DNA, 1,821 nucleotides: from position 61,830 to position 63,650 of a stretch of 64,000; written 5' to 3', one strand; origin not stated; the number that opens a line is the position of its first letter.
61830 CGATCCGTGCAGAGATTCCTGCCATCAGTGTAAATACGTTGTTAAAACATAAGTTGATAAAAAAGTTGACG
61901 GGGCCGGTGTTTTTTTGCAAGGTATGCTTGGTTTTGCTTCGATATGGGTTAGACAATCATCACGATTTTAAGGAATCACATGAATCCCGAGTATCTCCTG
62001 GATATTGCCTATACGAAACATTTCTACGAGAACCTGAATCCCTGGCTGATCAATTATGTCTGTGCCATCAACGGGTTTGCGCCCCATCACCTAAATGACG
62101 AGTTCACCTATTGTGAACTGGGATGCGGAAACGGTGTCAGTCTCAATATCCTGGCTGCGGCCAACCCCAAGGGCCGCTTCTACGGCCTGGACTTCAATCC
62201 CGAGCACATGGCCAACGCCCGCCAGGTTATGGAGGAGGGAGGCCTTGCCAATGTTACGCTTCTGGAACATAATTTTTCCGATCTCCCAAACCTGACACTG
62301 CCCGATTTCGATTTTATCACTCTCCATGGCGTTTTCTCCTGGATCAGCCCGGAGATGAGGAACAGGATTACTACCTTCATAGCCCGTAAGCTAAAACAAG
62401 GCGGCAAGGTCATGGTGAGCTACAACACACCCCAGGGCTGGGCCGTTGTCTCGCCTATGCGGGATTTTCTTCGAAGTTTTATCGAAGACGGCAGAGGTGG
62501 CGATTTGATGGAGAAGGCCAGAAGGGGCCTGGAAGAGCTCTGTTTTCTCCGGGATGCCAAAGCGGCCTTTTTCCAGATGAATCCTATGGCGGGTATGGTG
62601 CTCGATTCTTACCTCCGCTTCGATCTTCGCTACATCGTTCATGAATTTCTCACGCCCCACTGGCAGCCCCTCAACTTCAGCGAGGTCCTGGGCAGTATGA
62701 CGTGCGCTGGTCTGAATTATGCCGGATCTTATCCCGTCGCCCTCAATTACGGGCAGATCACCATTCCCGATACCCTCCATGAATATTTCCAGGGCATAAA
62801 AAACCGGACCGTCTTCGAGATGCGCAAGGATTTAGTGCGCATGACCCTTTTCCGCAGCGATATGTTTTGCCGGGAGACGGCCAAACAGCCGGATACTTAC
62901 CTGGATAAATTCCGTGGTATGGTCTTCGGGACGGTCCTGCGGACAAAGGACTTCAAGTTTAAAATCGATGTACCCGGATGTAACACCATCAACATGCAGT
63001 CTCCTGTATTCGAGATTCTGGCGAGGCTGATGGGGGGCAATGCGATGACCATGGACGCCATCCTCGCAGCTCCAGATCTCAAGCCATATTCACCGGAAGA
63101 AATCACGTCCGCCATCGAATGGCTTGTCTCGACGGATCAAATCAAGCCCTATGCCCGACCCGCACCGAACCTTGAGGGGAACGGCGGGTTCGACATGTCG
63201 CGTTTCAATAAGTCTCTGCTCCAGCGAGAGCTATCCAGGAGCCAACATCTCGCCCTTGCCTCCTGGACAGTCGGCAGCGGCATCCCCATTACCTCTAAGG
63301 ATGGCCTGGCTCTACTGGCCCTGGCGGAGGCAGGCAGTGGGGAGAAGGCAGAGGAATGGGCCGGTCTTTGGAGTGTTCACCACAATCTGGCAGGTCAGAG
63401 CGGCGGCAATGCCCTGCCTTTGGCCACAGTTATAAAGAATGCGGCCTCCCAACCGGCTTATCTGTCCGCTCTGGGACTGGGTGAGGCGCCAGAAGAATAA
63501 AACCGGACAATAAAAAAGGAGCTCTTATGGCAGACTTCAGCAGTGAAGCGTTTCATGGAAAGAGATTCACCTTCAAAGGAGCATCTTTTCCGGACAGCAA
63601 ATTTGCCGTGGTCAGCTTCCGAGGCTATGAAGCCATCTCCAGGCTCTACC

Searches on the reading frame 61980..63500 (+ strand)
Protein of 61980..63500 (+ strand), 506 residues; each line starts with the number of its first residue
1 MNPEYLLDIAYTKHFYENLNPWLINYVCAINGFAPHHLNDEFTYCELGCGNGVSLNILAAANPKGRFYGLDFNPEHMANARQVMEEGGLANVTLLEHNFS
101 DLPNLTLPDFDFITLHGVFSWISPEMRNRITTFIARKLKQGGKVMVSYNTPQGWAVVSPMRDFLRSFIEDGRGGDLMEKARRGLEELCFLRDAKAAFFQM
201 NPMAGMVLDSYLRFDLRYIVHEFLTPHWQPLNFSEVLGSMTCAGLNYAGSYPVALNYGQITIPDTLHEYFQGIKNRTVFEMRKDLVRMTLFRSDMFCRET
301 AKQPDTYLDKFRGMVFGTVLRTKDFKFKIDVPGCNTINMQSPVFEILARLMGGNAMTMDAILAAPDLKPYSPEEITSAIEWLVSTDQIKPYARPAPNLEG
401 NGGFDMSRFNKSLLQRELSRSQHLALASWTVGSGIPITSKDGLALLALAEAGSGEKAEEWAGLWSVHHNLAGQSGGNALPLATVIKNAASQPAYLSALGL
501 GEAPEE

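Call 47: find_encoding_contigs(protein=window:61980-63500:+, flank=10000, max_places=3)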
Protein window:61980-63500:+ (506 aa): 2 contigs read that carry it; 1 place shown.
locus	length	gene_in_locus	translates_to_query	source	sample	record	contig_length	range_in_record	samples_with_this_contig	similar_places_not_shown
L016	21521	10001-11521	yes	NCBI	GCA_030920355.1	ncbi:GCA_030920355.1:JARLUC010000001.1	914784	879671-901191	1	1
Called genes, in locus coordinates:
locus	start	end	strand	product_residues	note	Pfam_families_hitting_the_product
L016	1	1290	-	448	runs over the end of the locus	PF02550:AcetylCoA_hydro, PF13336:AcetylCoA_hyd_C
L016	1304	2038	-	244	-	PF01184:Gpr1_Fun34_YaaH (weak)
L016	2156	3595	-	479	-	PF11794:HpaB_N, PF03241:HpaB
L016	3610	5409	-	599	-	PF02771:Acyl-CoA_dh_N (weak), PF02770:Acyl-CoA_dh_M, PF00441:Acyl-CoA_dh_1, PF22924:ACOX_C_alpha1 (weak), PF12806:Acyl-CoA_dh_C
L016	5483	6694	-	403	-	PF00108:Thiolase_N, PF00109:ketoacyl-synt, PF02803:Thiolase_C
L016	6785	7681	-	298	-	PF00106:adh_short, PF08659:KR, PF13561:adh_short_C2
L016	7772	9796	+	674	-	PF26965:MimR_N, PF00989:PAS (weak), PF13426:PAS_9 (weak), PF00158:Sigma54_activat, PF14532:Sigma54_activ_2, PF07724:AAA_2 (weak), PF07728:AAA_5, PF25601:AAA_lid_14, +2 more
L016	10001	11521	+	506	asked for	PF02390:Methyltransf_4 (weak), PF08241:Methyltransf_11, PF08242:Methyltransf_12, PF13649:Methyltransf_25, PF13847:Methyltransf_31, PF10119:MethyTransf_Reg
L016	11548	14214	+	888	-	PF05954:Phage_GPD, PF04717:Phage_base_V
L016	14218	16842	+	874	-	PF09937:DUF2169, PF13576:Pentapeptide_3 (faint), PF00805:Pentapeptide (weak), PF13599:Pentapeptide_4 (weak), PF00805:Pentapeptide, PF13599:Pentapeptide_4 (weak), PF00805:Pentapeptide (weak), PF13599:Pentapeptide_4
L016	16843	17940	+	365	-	-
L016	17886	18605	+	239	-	PF12059:DUF3540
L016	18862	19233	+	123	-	PF13665:Tox-PAAR-like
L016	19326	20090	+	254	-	-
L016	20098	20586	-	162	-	PF13511:DUF4124, PF00462:Glutaredoxin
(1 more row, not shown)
